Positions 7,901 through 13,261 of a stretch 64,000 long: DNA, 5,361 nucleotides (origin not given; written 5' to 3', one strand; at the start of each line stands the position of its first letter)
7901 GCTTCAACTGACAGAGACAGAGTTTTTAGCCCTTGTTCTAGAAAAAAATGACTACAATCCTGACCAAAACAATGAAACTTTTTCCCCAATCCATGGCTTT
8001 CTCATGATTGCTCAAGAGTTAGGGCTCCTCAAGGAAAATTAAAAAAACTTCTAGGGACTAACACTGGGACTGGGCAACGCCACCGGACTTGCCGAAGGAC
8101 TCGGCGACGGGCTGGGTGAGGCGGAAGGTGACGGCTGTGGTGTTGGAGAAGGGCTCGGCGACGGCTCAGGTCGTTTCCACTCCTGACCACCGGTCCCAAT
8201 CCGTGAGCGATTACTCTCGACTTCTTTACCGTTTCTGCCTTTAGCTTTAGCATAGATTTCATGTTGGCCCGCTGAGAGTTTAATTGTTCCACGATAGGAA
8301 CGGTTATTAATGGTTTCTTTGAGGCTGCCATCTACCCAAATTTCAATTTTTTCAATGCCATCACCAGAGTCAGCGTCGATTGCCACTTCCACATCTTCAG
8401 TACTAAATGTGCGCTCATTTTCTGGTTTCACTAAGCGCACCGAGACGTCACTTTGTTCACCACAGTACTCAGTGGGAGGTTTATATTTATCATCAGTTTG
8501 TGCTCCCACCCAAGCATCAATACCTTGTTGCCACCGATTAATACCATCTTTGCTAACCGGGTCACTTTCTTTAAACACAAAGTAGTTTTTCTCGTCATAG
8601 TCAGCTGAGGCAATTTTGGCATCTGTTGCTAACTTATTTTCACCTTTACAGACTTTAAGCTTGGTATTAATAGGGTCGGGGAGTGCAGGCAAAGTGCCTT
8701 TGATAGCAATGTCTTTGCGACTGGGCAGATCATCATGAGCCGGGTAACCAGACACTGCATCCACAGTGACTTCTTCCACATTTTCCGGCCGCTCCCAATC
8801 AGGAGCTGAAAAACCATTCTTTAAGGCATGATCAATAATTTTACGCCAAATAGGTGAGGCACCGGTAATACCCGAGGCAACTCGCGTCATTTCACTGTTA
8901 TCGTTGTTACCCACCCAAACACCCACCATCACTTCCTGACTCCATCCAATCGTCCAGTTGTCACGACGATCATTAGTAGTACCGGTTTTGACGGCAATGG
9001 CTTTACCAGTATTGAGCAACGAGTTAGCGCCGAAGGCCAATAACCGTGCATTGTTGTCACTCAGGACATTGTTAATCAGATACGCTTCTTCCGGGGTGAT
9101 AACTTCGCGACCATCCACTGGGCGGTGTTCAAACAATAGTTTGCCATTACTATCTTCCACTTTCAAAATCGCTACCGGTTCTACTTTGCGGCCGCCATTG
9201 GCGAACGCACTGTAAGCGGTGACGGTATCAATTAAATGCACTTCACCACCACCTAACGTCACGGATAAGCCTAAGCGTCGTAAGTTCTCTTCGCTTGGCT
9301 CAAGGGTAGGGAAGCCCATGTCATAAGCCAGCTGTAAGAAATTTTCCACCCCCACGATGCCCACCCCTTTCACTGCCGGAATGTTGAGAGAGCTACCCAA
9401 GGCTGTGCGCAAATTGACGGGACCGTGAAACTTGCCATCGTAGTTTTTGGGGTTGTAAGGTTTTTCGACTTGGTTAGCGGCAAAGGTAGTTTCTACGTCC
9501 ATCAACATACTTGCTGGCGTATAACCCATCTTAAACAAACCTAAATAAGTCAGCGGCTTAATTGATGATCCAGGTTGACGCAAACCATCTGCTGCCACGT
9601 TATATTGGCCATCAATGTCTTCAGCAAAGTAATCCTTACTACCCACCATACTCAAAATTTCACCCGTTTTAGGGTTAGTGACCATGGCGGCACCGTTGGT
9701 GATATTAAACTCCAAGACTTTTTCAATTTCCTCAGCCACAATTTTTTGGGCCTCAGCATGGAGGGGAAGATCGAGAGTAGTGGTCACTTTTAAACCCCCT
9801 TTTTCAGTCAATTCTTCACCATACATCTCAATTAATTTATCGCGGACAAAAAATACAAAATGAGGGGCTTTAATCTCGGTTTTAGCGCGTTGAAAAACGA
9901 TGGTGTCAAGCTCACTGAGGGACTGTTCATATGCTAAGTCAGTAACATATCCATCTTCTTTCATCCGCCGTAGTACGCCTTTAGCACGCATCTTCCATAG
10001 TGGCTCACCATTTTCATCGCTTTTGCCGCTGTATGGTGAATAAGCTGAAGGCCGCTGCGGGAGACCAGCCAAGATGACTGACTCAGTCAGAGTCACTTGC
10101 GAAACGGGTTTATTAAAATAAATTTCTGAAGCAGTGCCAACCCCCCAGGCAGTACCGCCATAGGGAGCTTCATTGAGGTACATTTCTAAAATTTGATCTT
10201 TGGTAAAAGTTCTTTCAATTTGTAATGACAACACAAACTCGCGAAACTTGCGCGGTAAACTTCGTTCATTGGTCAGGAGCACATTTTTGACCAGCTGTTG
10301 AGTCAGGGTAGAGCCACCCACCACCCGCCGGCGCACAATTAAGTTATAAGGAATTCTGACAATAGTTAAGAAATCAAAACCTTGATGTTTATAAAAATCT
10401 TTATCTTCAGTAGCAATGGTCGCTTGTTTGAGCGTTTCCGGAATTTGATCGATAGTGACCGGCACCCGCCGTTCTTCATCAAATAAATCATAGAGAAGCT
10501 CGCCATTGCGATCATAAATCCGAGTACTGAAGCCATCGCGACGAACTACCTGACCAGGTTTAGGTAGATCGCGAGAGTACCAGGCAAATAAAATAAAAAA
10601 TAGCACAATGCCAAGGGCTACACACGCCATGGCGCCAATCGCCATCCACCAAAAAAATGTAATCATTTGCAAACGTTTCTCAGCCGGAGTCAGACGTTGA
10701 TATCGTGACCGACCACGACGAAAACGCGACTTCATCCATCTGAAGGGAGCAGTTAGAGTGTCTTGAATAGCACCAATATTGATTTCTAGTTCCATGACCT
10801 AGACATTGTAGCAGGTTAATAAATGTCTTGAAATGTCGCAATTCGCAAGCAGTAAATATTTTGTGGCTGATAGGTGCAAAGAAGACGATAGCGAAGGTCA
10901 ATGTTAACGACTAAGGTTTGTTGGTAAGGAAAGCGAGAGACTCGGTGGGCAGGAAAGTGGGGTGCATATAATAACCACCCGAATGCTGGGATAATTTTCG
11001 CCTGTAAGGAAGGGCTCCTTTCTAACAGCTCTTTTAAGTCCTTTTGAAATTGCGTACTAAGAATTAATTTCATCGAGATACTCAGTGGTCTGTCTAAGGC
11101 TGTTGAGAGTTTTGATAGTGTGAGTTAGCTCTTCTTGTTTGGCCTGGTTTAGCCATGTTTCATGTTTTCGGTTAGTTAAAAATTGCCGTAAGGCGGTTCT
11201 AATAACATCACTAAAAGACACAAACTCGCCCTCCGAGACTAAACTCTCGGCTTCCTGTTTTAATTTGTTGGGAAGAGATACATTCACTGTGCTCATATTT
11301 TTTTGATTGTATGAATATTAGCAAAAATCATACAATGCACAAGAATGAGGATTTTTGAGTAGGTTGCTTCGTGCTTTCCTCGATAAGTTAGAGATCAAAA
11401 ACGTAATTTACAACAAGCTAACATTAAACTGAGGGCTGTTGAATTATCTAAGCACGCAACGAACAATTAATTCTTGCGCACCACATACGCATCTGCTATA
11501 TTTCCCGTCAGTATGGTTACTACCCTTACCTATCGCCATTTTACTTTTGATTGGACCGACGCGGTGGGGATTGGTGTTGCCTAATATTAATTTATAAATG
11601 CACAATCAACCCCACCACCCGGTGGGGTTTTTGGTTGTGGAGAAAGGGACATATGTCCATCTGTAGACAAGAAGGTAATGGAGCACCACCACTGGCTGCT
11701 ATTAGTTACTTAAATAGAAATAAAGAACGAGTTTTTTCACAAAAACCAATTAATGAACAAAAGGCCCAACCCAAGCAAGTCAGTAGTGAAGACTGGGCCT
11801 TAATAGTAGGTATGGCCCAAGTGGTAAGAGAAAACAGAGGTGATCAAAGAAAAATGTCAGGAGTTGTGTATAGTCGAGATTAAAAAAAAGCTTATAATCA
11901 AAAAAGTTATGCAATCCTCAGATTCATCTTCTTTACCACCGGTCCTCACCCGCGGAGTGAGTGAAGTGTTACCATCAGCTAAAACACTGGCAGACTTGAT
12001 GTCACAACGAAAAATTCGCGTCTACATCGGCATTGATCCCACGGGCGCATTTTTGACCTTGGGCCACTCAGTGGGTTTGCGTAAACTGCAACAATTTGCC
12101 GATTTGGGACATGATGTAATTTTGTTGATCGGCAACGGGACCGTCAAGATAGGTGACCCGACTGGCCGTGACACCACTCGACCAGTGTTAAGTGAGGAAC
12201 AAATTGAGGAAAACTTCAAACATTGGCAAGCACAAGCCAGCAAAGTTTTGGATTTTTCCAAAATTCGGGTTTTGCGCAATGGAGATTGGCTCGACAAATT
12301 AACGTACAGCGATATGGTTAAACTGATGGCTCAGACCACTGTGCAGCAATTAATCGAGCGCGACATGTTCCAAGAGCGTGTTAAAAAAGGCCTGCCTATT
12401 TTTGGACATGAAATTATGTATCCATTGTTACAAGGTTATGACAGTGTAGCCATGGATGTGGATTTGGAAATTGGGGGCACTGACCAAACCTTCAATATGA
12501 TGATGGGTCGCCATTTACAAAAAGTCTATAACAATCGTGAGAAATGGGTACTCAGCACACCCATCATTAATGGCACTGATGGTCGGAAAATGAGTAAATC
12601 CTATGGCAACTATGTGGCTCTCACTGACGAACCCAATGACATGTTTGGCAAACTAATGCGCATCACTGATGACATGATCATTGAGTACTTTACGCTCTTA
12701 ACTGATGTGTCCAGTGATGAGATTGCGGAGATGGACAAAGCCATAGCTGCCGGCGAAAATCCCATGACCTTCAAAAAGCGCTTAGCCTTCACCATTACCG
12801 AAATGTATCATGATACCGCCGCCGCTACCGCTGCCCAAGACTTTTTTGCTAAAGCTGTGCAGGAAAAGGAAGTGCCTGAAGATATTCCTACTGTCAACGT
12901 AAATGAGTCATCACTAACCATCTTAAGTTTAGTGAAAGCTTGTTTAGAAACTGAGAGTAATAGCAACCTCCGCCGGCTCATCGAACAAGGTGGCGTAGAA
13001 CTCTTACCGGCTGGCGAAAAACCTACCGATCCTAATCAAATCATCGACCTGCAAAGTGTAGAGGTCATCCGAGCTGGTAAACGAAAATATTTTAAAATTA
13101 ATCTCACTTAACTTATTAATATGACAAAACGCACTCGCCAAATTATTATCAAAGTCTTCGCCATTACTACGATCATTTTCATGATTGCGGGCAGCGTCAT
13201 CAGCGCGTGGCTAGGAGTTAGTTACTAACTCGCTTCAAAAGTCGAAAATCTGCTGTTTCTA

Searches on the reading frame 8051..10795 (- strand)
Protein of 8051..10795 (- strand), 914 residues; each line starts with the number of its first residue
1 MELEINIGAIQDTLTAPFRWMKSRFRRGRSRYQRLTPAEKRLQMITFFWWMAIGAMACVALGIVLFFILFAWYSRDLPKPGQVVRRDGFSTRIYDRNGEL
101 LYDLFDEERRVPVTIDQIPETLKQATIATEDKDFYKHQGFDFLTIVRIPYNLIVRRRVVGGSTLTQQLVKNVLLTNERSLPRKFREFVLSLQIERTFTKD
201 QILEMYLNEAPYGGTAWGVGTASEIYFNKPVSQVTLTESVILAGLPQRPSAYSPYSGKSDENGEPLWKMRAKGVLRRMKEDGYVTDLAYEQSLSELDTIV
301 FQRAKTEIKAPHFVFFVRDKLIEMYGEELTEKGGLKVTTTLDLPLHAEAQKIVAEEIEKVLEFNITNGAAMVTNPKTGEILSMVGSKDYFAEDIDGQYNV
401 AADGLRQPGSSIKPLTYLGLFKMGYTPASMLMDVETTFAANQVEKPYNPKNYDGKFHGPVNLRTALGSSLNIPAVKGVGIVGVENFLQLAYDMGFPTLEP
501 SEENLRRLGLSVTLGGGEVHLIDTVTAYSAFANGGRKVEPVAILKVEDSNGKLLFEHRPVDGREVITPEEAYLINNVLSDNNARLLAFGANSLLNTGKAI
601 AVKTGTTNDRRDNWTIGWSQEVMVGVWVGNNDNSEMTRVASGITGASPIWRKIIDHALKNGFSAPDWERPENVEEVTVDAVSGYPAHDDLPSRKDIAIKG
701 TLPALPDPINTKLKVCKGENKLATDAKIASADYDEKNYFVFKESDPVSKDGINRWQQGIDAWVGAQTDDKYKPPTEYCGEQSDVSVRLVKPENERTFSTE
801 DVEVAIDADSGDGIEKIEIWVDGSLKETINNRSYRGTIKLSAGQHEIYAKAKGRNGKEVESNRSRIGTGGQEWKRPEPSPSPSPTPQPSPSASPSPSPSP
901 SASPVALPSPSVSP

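Call 77: search_protein_families(library=pfam, proteins=[window:8051-10795:-], max_evalue=0.00001)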
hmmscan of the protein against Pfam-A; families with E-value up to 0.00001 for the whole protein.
window:8051-10795:- (914 aa): 3 families
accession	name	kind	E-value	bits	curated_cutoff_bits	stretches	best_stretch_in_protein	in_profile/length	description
PF00912.28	Transgly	-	4.3e-56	189.6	27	1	99-278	3-177/178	Transglycosylase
PF00905.27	Transpeptidase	-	9.7e-20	71.4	22.1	1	368-632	1-282/299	Penicillin binding protein transpeptidase domain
PF17957.7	Big_7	-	9.2e-07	29.9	24.1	1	785-849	2-70/70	Bacterial Ig domain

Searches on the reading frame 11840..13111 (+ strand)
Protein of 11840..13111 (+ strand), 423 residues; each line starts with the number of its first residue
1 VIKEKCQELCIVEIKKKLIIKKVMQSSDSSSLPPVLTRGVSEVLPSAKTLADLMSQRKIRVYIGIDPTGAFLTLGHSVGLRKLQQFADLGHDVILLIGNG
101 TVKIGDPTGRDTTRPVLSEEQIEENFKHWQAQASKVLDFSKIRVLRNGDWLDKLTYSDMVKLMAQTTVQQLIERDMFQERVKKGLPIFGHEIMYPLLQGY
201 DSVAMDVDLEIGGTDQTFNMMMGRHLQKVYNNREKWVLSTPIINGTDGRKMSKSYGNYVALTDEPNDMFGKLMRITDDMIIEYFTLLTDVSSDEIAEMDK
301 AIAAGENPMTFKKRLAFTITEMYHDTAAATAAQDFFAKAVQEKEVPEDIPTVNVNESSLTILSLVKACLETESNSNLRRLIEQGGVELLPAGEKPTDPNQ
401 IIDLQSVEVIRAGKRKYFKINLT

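Call 77: search_protein_families(library=pfam, proteins=[window:11840-13111:+], max_evalue=0.00001)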
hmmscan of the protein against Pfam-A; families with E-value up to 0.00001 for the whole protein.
window:11840-13111:+ (423 aa): 1 family
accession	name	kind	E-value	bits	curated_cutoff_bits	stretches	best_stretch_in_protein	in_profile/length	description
PF00579.31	tRNA-synt_1b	-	4.6e-66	223.6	21.1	1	55-340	2-291/292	tRNA synthetases class I (W and Y)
